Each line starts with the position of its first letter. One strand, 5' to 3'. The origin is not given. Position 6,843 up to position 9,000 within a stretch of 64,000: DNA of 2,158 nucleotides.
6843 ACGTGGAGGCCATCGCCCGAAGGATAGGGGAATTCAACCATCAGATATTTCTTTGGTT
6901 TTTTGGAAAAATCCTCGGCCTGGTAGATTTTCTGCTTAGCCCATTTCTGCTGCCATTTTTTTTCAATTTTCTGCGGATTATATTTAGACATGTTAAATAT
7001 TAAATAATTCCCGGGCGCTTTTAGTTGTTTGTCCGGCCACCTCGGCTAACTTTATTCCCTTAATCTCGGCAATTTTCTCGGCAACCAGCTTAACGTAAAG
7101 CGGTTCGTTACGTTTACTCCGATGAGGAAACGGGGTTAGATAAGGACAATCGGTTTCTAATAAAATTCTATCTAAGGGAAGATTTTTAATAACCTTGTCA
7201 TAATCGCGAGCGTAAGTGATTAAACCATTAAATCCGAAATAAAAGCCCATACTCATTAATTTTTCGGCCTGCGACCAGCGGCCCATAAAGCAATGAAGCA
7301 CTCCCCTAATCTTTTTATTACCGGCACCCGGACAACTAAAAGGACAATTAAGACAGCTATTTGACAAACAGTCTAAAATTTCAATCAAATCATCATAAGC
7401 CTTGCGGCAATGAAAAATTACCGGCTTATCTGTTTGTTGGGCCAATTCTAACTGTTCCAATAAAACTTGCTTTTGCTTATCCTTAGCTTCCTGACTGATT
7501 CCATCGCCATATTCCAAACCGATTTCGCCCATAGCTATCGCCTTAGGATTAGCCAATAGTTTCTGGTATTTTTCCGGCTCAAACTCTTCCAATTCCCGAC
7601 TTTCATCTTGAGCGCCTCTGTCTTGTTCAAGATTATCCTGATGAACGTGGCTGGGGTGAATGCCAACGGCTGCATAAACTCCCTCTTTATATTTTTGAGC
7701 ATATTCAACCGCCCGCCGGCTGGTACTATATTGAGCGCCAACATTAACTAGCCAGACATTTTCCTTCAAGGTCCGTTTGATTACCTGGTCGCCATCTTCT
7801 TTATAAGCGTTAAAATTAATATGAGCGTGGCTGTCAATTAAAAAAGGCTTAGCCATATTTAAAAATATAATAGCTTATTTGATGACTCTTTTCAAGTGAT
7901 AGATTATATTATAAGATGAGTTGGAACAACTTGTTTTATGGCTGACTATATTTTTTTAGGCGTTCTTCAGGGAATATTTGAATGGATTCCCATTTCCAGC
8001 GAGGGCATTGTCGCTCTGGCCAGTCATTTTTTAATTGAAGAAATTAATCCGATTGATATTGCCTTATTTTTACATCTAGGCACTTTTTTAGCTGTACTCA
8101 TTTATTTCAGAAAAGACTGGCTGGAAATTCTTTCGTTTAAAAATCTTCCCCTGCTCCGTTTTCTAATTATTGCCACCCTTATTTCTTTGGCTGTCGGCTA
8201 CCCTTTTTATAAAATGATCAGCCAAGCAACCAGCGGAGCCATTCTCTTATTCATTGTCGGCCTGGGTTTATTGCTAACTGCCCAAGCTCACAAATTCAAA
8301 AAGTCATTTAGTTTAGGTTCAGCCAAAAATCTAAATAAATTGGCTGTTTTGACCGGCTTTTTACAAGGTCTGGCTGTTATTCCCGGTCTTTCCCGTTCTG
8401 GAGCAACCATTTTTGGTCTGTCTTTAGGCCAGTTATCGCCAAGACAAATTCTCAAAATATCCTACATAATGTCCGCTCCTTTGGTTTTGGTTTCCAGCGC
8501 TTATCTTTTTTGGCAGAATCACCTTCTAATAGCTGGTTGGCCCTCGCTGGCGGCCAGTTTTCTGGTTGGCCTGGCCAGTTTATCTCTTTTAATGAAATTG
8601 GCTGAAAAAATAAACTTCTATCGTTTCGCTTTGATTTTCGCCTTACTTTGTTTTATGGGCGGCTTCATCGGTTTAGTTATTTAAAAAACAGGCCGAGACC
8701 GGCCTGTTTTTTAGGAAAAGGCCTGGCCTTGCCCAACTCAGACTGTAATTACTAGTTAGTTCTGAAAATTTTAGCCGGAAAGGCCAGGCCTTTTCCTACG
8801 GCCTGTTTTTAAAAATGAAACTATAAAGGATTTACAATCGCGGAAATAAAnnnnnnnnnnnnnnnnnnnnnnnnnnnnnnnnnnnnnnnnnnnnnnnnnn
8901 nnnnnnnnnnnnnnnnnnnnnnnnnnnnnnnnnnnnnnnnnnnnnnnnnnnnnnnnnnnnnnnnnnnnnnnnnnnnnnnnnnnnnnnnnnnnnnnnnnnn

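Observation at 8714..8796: Conserved ~83-nt stem-loop element present twice (also 56208..56290) with compensatory base-pair covariation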

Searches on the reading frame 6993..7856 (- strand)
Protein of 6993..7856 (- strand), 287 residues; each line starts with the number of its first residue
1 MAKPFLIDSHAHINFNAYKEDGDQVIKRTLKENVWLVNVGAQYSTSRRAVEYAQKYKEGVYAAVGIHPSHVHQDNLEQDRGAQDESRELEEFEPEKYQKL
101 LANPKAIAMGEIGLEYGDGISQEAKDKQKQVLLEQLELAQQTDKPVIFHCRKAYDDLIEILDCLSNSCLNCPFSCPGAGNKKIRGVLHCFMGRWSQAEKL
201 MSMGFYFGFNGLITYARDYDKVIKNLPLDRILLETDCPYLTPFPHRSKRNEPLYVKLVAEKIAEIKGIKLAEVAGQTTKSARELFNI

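Call 13: search_protein_families(library=pfam, proteins=[window:6993-7856:-])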
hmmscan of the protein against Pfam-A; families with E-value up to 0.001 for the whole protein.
window:6993-7856:- (287 aa): 1 family
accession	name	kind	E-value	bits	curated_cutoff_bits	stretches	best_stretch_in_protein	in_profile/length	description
PF01026.27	TatD_DNase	-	1.5e-74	251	27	1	7-286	1-253/253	TatD related DNase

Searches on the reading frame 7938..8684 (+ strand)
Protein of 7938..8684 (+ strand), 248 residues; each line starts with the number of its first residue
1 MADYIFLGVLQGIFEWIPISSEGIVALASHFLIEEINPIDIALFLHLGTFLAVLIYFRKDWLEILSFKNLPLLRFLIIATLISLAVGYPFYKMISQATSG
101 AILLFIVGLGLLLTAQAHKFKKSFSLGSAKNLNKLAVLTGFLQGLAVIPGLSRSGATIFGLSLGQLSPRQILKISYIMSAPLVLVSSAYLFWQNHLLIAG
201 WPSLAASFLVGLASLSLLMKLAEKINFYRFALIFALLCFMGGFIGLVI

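Call 13: search_protein_families(library=pfam, proteins=[window:7938-8684:+])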
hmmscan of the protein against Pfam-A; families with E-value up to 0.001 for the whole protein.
window:7938-8684:+ (248 aa): 1 family
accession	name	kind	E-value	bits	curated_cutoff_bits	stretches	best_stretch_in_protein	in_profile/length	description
PF02673.24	BacA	-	7.6e-40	137.7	33.4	1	5-236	2-253/257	Bacitracin resistance protein BacA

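Call 15: find_encoding_contigs(protein=window:7938-8684:+, flank=10000, max_places=10)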
Protein window:7938-8684:+ (248 aa): 3 contigs read that carry it; 3 places shown.
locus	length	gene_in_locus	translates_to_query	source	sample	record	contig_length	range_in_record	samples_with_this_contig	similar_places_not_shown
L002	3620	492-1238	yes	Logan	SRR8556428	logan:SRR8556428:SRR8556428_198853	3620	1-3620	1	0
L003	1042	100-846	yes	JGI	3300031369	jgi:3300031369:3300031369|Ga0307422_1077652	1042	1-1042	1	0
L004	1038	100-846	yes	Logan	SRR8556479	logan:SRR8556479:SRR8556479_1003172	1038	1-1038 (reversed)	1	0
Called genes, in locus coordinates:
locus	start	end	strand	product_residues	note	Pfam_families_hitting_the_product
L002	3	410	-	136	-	?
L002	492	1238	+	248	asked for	PF02673:BacA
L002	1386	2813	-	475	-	PF00133:tRNA-synt_1, PF01406:tRNA-synt_1e, PF09334:tRNA-synt_1g, PF00133:tRNA-synt_1, PF19303:Anticodon_3, PF08264:Anticodon_1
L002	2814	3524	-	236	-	PF00590:TP_methylase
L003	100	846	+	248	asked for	PF02673:BacA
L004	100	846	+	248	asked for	PF02673:BacA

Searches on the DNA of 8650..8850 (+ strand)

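Call 48: search_rna_families(source=window, start=8650, end=8850, threshold=evalue, max_evalue=10)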
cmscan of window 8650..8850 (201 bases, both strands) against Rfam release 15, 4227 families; matches with E-value up to 10: 52.
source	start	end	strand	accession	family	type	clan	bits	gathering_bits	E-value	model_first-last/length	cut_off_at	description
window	8707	8796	+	RF00480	HIV_FE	Cis-reg; frameshift_element;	-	29.6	45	0.0082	1-52/52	no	HIV Ribosomal frameshift signal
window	8710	8800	-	RF03201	mir-617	Gene; miRNA;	-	28.7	80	0.00031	1-82/82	no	mir-617 microRNA precursor family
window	8713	8797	+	RF03483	MIR319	Gene; miRNA;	-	26.6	54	0.00071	1-92/92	no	MIR319 microRNA precursor family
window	8654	8810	+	RF02426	SpF03_sRNA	Gene; sRNA;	-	24.7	50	0.087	1-106/106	no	Streptococcus sRNA SpF03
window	8710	8800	+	RF03201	mir-617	Gene; miRNA;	-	24.5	80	0.0046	1-82/82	no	mir-617 microRNA precursor family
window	8650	8712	+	RF00506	Thr_leader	Cis-reg; leader;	-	24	55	0.011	45-118/118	5'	Threonine operon leader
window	8683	8712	+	RF02503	Atu_C9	Gene; sRNA;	-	23.6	40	0.00013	163-192/192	no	Rhizobiales sRNA Atu_C9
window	8712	8798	-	RF03483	MIR319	Gene; miRNA;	-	22.6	54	0.0095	1-92/92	no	MIR319 microRNA precursor family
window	8712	8798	-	RF04265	mir-4650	Gene; miRNA;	-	20.7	80.7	0.038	1-97/97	no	mir-4650 microRNA precursor family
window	8712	8798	+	RF04339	Plastid-psbJ-3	Cis-reg;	CL00152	20.7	61.7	0.18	55-125/125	no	Plastid-psbJ-3 3UTR RNA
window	8680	8794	-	RF02432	SpF25_sRNA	Gene; sRNA;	-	20.7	48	0.25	1-102/102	no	Streptococcus sRNA SpF25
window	8711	8799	-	RF03940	MIR9563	Gene; miRNA;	-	20.3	90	0.12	1-127/127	no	MIR9563 microRNA precursor family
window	8714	8796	+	RF03978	mir-1269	Gene; miRNA;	-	19.8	100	0.46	1-90/90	no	mir-1269 microRNA precursor family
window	8673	8765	-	RF02502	Atu_C8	Gene; sRNA;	-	19.2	50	0.14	1-122/122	no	Rhizobiales sRNA Atu_C8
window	8712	8798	+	RF03497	MIR5038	Gene; miRNA;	-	19.2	70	0.21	1-75/75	no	MIR5038 microRNA precursor family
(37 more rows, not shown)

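Call 73: build_rna_model(alignment_id=A4, structure=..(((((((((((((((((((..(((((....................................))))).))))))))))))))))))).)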
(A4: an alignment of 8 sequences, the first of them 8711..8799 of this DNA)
Model R1 built from alignment A4 (8 sequences, 90 columns); structure: as given.
model positions 89; base pairs 24; branch points 0; effective number of sequences 1.11; information 0.639 bits per position. Calibrated on 0.2 Mb of random sequence (short: E-values are rough).
structure used (alignment columns):
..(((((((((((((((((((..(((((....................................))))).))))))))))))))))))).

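Call 74: search_with_rna_model(model_id=R1, sources=[window, L126, L127, L128, L129, L130, L131, L133, L135, L136, L137, L138, L139, L141, L142, L144, L012, L056, L069, L111, L121, L132], max_evalue=1)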
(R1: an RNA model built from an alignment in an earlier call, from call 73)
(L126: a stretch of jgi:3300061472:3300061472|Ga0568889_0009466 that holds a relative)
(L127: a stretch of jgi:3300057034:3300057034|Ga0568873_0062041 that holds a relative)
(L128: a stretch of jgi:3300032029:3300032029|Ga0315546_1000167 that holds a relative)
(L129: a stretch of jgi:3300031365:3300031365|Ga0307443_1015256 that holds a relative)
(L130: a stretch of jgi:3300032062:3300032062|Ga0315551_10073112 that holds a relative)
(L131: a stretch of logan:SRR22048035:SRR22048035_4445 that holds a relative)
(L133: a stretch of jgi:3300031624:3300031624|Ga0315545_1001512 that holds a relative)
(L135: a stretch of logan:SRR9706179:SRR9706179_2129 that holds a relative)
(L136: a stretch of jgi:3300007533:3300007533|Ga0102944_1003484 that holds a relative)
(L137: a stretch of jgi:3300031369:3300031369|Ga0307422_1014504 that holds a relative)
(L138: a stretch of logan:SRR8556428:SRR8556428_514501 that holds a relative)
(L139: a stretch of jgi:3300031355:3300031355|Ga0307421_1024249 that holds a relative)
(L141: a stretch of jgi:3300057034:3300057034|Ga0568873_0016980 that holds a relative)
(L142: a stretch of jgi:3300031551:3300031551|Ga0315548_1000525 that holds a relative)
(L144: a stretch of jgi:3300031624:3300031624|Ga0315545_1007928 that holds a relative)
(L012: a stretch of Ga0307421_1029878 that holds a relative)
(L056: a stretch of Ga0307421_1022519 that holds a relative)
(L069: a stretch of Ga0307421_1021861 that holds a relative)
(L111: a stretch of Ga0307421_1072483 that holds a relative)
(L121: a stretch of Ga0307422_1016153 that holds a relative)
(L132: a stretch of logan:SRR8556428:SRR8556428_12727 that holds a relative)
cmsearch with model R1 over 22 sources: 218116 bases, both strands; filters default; matches with E-value up to 1: 28.
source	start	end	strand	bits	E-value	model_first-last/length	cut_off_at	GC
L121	2128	2216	+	114.3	2.2e-22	1-89/89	no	0.4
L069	1385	1473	+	114.2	2.3e-22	1-89/89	no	0.44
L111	300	388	+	113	4.2e-22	1-89/89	no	0.37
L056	1391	1479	+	112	7.2e-22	1-89/89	no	0.43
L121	2019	2107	+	111.8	7.9e-22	1-89/89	no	0.4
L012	921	1009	+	110.8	1.3e-21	1-89/89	no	0.34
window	8711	8799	+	106.4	1.2e-20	1-89/89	no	0.45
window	56207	56295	+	102.2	1e-19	1-89/89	no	0.43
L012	921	1009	-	64.7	2e-11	1-89/89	no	0.34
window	8711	8799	-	59.8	2.5e-10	1-89/89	no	0.45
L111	300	388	-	58.6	4.4e-10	1-89/89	no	0.37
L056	1391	1479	-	58.4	5.1e-10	1-89/89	no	0.43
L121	2128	2216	-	55.7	2e-09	1-89/89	no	0.4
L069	1385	1473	-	54.7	3.3e-09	1-89/89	no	0.44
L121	2019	2107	-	51.8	1.4e-08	1-89/89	no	0.4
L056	255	350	+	42.9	1.3e-06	1-89/89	no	0.42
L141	163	251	+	37.8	1.8e-05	1-89/89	no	0.4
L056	255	350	-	35.9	4.7e-05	1-89/89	no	0.42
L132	2389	2422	-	28.7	0.0019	56-89/89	5'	0.32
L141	137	251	-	24.5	0.016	1-89/89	no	0.42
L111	1132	1165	+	22.3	0.048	1-34/89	3'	0.59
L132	2371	2414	+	21.9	0.059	1-89/89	no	0.48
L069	1498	1555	-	18.2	0.38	1-89/89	no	0.5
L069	1475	1497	+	17.6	0.51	41-63/89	no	0.17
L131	384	413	-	16.7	0.84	1-89/89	no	0.47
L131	384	413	+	16.4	0.96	1-89/89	no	0.47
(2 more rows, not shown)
